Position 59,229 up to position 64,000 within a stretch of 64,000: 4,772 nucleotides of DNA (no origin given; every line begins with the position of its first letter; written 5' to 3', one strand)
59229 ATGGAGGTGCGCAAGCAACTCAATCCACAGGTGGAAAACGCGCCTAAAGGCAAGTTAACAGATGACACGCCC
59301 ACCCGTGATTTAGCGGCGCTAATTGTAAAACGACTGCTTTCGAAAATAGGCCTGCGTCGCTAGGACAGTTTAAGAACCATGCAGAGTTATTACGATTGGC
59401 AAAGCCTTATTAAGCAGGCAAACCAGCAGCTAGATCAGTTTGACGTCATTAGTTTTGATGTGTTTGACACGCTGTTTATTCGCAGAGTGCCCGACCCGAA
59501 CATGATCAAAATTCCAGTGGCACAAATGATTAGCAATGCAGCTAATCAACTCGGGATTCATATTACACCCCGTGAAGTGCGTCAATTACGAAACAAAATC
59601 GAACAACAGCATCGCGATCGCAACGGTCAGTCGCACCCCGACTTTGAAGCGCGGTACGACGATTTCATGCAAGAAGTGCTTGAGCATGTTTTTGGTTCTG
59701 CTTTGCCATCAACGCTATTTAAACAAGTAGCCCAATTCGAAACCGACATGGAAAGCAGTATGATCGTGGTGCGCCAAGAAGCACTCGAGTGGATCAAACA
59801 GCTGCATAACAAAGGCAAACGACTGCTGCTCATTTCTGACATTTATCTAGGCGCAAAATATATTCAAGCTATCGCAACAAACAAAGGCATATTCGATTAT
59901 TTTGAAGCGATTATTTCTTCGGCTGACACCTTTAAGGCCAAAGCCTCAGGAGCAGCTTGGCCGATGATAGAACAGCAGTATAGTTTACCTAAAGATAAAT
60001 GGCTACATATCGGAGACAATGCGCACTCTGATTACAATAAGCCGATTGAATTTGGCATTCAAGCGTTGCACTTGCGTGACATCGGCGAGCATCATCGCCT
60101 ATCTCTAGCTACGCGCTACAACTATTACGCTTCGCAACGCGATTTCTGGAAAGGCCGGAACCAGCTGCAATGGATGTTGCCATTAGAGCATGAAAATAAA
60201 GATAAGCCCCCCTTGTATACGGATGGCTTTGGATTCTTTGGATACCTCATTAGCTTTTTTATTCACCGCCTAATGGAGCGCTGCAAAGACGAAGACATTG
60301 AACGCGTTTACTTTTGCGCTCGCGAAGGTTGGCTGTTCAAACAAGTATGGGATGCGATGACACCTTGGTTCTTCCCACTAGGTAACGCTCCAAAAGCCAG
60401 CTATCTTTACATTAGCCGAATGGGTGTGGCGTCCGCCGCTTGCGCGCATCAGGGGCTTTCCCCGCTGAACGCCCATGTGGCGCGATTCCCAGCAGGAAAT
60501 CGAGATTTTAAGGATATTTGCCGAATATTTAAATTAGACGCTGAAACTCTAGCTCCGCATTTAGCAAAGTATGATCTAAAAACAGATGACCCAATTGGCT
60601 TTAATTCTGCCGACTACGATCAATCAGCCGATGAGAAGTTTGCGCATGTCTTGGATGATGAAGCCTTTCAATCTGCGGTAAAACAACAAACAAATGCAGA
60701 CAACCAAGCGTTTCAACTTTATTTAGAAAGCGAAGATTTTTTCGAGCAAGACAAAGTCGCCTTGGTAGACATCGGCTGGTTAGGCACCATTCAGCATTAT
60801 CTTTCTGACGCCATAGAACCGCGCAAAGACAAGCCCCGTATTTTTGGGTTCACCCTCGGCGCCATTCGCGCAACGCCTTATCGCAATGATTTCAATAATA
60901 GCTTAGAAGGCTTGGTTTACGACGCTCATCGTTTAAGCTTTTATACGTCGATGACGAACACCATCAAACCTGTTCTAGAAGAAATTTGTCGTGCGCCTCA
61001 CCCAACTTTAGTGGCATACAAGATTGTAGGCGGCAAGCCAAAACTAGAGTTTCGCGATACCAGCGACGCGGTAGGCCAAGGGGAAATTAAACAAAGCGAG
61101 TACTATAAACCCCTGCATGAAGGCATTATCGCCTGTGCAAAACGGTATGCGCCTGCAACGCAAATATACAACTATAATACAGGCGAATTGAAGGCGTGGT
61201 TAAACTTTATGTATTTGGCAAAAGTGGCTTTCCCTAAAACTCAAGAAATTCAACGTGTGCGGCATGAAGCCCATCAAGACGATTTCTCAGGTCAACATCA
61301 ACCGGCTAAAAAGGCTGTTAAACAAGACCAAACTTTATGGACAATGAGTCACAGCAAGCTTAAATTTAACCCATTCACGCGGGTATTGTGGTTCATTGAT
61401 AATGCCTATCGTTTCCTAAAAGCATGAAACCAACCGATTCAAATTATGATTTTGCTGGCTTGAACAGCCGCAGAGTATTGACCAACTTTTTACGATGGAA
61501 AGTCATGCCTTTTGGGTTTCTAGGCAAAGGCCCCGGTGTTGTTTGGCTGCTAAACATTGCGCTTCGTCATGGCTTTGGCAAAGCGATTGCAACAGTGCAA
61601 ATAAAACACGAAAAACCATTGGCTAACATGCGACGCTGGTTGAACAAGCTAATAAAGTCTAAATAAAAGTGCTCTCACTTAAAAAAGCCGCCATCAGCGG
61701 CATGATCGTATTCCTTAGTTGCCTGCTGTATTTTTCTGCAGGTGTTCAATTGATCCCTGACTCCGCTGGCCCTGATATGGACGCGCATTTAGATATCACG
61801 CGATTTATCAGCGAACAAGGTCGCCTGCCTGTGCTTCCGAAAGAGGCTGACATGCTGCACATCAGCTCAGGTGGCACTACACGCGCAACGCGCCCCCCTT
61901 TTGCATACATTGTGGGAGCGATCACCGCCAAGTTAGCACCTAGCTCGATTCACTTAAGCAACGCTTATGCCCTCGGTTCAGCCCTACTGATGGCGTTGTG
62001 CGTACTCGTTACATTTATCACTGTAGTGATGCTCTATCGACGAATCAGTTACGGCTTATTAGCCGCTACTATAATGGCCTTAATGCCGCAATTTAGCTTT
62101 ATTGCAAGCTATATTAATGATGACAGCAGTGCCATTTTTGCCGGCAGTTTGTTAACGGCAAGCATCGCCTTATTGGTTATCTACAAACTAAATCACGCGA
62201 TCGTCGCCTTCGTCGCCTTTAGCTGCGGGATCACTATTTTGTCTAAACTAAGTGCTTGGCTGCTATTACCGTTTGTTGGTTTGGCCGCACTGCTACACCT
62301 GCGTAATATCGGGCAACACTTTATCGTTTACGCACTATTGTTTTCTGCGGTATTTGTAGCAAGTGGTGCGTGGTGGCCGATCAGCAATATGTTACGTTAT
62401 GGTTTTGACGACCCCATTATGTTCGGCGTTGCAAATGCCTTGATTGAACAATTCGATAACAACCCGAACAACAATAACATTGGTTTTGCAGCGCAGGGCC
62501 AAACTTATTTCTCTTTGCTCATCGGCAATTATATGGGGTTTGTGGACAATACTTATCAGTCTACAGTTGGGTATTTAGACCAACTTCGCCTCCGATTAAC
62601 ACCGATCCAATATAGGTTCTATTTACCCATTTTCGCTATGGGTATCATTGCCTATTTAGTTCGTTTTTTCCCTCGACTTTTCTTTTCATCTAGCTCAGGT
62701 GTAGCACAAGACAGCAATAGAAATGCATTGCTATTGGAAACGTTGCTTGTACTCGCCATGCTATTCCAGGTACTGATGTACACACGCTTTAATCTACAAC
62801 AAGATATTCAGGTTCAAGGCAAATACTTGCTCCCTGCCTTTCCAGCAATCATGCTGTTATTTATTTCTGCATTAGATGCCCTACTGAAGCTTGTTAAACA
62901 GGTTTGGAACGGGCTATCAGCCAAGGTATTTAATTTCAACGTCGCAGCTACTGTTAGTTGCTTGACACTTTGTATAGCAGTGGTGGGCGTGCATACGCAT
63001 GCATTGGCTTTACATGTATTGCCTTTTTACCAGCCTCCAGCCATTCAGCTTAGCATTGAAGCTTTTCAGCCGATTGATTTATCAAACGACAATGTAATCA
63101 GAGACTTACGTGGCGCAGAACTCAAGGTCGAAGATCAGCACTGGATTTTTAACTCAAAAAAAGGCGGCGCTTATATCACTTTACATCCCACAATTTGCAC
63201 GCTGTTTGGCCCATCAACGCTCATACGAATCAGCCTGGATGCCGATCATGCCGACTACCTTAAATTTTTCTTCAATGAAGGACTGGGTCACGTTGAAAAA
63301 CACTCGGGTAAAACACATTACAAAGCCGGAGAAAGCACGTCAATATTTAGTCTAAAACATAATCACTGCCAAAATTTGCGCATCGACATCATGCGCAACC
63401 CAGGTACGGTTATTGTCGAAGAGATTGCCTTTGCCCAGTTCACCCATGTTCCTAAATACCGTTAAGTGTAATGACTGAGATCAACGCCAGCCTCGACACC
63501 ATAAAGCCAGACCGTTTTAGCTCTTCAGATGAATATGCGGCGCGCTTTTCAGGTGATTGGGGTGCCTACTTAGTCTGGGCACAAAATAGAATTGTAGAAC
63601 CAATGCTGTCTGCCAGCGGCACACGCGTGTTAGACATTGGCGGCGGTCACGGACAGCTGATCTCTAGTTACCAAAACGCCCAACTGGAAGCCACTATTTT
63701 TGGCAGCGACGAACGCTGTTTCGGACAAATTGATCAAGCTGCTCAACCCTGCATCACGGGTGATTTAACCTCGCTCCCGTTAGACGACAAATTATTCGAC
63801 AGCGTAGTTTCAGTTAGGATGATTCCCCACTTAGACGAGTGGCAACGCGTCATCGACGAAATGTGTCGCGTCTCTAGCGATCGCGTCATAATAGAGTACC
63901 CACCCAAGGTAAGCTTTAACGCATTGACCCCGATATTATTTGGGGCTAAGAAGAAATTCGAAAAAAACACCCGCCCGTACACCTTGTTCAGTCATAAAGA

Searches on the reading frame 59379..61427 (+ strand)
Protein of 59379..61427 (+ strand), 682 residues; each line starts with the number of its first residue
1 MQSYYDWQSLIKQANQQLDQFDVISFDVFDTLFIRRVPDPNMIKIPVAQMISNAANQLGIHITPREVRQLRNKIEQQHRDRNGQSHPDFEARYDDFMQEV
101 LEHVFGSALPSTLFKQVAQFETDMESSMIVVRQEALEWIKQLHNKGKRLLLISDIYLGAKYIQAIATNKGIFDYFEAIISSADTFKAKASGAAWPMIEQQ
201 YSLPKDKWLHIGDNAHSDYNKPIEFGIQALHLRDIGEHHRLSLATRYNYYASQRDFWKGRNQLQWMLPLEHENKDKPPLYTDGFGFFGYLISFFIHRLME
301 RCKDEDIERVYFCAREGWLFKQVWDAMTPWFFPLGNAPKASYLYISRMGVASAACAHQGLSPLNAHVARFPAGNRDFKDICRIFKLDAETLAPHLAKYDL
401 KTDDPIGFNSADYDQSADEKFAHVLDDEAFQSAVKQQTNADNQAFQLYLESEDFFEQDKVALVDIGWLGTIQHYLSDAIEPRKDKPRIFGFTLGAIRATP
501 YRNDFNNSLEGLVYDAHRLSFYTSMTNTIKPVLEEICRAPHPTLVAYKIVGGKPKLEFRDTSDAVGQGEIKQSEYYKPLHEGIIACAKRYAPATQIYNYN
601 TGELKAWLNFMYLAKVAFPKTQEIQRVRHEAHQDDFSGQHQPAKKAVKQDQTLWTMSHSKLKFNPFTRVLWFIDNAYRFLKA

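Call 55: search_protein_families(library=pfam, proteins=[window:59379-61427:+], max_evalue=0.01)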
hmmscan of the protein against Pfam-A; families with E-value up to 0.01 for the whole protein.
window:59379-61427:+ (682 aa): 2 families
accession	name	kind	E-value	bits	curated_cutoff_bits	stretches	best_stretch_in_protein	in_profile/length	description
PF00702.32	Hydrolase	-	9.9e-10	39.6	26.4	1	22-216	2-182/191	haloacid dehalogenase-like hydrolase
PF13419.12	HAD_2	-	0.00011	22.9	23.8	1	96-220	44-166/178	Haloacid dehalogenase-like hydrolase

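Call 75: search_protein_families(library=ncbifam, proteins=[window:59379-61427:+], max_evalue=0.001)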
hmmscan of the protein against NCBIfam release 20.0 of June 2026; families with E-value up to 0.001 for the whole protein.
window:59379-61427:+ (682 aa): 4 families
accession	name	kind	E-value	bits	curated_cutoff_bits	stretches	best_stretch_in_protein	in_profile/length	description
TIGR02252.1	DREG-2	subfamily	4e-11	43.1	155.2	1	23-230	2-202/203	HAD hydrolase, REG-2-like, family IA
TIGR02254.1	YjjG_YfnB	equivalog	2e-06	27.4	159.9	1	132-232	99-196/223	YjjG family noncanonical pyrimidine nucleotidase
TIGR02253.1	CTE7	subfamily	2.1e-05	24.4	169.75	1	24-237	5-199/221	TIGR02253 family HAD-type hydrolase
NF008018.0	PRK10748.1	equivalog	0.00013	21.2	225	1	18-235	7-210/238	5-amino-6-(5-phospho-D-ribitylamino)uracil phosphatase YigB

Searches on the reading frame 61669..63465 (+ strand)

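Call 55: search_protein_families(library=pfam, proteins=[window:61669-63465:+], max_evalue=0.01)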
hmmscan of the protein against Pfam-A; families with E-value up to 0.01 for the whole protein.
window:61669-63465:+ (598 aa): 1 family
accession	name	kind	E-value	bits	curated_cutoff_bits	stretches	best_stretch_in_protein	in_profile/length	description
PF02366.24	PMT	-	0.00049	20.2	22.7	1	99-211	84-200/245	Dolichyl-phosphate-mannose-protein mannosyltransferase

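Call 75: search_protein_families(library=ncbifam, proteins=[window:61669-63465:+], max_evalue=0.001)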
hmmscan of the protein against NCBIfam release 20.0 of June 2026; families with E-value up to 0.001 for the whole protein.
window:61669-63465:+ (598 aa): 0 families

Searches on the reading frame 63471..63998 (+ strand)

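Call 55: search_protein_families(library=pfam, proteins=[window:63471-63998:+], max_evalue=0.01)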
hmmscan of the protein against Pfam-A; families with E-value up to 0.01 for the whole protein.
window:63471-63998:+ (176 aa): 6 families
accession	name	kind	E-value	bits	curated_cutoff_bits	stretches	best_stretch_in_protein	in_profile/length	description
PF08241.18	Methyltransf_11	-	2.5e-09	38.1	21.2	1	54-134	1-86/95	Methyltransferase domain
PF07021.18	MetW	-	1.7e-07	31.5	21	1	48-156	12-122/193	Methionine biosynthesis protein MetW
PF13649.12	Methyltransf_25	-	2.3e-07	31.8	27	1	53-134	1-92/97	Methyltransferase domain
PF13489.12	Methyltransf_23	-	2.3e-05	24.6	27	1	47-140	20-113/164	Methyltransferase domain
PF13847.12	Methyltransf_31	-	0.00077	19.6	27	0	49-140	3-106/145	Methyltransferase domain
PF08242.18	Methyltransf_12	-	0.0085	17.2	30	0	54-133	1-90/98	Methyltransferase domain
